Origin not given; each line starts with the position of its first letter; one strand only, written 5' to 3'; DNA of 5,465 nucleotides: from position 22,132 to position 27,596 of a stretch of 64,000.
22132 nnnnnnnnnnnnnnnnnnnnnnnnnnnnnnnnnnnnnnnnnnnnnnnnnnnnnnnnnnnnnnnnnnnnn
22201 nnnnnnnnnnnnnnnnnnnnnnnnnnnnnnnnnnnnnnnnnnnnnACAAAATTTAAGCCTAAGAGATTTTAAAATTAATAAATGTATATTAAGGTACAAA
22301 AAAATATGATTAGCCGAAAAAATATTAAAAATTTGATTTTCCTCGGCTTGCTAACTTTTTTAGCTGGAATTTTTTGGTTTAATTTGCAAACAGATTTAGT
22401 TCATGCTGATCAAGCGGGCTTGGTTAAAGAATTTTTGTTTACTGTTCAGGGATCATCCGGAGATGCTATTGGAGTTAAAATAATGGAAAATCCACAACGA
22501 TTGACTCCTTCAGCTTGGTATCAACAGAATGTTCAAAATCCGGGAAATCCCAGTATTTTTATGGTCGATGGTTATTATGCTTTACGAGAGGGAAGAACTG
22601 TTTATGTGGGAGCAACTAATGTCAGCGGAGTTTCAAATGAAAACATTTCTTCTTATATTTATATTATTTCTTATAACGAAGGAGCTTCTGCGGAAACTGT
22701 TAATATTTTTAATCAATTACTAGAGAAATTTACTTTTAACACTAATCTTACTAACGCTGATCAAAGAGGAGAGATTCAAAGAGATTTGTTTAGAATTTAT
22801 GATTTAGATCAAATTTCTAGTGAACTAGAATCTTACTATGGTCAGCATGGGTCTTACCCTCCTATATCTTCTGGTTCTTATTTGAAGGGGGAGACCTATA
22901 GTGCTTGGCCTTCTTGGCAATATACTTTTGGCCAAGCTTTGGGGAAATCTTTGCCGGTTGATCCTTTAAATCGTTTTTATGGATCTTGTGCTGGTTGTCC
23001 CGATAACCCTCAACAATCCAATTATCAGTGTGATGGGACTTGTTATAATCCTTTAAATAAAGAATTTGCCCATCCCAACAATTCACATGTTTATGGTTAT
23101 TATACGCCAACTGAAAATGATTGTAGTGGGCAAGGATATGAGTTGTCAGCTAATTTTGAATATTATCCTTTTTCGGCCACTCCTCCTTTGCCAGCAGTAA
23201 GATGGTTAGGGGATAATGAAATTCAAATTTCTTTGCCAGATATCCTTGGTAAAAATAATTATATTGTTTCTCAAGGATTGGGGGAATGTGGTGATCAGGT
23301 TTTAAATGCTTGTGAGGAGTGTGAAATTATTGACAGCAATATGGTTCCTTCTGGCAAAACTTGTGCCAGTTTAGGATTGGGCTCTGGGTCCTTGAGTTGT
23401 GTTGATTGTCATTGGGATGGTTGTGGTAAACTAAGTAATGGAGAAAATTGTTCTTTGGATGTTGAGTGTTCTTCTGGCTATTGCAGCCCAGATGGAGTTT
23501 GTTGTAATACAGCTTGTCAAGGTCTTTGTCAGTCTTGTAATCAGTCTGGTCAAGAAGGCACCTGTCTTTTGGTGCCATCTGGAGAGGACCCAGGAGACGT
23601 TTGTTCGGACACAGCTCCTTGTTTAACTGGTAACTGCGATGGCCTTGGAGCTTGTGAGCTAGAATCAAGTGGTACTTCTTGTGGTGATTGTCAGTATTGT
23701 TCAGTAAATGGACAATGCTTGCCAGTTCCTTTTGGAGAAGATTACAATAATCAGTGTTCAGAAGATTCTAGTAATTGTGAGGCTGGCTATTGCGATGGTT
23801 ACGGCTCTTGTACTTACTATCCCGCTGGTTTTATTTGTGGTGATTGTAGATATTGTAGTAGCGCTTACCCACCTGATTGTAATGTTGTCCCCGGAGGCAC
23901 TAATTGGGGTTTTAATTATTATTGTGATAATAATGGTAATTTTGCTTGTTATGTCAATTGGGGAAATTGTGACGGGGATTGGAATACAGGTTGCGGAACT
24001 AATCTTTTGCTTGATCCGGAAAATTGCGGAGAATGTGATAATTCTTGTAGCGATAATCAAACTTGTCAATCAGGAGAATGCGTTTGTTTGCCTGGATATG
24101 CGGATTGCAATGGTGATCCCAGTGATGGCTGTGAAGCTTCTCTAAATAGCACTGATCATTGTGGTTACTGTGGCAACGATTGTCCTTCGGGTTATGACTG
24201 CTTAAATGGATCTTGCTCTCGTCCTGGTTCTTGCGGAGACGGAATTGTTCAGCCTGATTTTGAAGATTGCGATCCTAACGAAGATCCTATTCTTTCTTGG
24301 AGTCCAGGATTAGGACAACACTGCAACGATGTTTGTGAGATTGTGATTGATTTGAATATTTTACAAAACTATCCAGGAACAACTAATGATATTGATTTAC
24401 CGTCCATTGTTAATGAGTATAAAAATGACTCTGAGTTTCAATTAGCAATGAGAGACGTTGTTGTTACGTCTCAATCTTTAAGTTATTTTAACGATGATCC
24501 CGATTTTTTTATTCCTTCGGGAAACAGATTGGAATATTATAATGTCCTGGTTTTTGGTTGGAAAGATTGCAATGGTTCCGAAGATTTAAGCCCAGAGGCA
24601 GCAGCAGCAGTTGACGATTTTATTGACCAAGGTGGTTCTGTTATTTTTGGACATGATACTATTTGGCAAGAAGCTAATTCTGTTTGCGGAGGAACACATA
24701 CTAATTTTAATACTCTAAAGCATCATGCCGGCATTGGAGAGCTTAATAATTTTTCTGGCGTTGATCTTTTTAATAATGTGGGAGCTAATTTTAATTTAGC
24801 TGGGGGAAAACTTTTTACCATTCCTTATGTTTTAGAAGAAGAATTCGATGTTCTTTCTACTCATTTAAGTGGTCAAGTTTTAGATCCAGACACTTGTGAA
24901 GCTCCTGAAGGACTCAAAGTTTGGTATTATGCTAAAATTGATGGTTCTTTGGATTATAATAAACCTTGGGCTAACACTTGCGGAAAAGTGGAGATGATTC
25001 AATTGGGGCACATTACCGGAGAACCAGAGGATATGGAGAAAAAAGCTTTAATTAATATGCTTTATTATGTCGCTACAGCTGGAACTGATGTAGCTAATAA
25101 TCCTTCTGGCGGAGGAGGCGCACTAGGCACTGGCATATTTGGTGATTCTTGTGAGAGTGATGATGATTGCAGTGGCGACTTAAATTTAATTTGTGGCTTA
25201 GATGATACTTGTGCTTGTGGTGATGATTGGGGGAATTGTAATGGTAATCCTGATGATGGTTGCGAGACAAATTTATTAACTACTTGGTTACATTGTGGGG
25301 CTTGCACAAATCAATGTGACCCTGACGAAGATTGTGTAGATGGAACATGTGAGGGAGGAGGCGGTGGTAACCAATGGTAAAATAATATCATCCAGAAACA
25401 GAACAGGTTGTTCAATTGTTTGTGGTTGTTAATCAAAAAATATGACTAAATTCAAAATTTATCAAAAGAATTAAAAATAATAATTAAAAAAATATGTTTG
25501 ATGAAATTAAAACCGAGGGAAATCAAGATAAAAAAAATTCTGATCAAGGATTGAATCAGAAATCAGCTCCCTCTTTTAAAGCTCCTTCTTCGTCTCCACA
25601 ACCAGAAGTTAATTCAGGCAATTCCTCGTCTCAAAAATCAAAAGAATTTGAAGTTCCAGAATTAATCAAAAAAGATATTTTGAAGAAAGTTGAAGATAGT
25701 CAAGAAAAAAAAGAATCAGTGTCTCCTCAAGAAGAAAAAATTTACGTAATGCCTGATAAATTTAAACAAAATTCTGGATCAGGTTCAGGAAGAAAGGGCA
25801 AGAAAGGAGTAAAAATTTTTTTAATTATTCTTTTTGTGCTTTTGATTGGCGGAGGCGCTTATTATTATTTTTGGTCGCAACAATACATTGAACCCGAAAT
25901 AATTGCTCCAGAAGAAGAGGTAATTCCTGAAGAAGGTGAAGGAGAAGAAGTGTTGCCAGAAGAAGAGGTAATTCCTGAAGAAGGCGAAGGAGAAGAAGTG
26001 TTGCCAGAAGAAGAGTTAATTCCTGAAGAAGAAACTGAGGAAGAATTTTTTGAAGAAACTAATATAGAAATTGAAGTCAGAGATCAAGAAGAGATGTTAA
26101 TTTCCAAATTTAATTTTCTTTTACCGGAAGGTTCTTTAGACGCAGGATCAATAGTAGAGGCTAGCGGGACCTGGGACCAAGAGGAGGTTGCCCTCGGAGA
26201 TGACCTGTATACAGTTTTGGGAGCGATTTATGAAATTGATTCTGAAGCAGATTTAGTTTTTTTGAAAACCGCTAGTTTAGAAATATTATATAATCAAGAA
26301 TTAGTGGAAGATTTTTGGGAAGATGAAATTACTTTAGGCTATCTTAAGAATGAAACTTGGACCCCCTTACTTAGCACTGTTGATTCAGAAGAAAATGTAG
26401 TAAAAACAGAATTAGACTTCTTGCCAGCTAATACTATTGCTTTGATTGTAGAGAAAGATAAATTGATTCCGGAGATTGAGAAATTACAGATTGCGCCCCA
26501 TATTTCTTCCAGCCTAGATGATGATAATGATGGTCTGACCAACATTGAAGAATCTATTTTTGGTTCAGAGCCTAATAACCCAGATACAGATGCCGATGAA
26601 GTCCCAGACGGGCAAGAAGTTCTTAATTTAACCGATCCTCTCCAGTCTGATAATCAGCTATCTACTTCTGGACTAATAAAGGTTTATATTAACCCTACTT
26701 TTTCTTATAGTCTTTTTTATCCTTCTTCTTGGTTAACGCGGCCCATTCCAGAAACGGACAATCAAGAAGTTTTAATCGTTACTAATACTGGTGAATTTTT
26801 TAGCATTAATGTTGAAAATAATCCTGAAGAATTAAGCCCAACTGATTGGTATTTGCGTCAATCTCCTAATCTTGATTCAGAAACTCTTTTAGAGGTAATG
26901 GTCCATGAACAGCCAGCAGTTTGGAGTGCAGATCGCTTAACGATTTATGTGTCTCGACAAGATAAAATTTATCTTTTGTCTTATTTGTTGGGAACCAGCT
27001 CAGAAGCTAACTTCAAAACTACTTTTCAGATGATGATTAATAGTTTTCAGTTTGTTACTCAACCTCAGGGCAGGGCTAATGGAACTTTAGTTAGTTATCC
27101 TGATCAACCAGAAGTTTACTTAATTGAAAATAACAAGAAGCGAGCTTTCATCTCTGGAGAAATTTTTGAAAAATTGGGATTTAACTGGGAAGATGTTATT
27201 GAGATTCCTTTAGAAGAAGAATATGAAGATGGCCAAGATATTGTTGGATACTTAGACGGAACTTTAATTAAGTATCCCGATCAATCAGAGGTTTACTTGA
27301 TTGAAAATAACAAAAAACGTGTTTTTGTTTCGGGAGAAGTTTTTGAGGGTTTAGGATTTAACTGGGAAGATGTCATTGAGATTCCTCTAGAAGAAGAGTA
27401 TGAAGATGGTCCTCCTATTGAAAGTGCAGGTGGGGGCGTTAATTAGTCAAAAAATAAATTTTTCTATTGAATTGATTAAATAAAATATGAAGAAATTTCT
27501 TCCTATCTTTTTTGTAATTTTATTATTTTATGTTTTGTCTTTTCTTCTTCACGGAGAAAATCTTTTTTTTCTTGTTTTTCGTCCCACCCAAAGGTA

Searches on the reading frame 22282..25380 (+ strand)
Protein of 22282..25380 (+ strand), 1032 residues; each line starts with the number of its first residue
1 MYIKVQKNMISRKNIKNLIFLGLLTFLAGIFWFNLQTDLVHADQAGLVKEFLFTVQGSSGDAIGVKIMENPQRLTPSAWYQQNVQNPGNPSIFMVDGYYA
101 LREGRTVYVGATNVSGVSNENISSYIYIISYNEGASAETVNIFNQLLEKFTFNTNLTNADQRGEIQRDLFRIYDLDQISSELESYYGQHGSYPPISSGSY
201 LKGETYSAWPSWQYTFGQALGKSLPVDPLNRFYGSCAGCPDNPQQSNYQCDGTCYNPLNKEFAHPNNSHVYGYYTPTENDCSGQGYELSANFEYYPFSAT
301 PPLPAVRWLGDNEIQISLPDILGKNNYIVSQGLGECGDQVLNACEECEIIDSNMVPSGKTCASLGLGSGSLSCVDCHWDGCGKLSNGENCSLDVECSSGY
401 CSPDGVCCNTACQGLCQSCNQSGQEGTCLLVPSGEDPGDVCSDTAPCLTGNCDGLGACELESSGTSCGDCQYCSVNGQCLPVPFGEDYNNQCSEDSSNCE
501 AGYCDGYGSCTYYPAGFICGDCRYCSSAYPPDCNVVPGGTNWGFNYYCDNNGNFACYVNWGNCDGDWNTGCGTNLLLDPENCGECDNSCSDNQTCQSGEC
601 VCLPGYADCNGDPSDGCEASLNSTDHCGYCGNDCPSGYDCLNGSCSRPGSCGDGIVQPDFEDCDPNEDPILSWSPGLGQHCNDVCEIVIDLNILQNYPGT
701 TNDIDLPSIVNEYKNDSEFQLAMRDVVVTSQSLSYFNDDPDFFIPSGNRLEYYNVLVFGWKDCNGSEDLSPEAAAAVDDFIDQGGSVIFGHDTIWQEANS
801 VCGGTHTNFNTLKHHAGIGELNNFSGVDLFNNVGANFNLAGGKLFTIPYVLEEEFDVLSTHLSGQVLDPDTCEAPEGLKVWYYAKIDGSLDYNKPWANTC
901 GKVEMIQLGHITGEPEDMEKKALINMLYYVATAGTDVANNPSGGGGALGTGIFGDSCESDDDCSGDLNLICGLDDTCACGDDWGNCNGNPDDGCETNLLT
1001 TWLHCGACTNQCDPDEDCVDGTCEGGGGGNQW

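Call 31: search_protein_families(library=pfam, proteins=[window:22282-25380:+])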
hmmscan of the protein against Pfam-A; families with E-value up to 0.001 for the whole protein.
window:22282-25380:+ (1032 aa): 1 family
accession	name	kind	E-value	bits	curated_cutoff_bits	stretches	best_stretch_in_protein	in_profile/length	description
PF16480.10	DUF5057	-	4e-08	33.5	27.9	1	746-792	331-378/378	Domain of unknown function (DUF5057)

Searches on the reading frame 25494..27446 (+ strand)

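Call 24: search_protein_families(library=pfam, proteins=[window:25494-27446:+])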
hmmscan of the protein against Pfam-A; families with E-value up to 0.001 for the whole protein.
window:25494-27446:+ (650 aa): 1 family
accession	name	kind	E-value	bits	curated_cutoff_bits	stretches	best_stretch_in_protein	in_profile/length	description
PF18933.6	PsbP_2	-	7.2e-05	23.3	27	0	482-520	148-184/184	PsbP-like protein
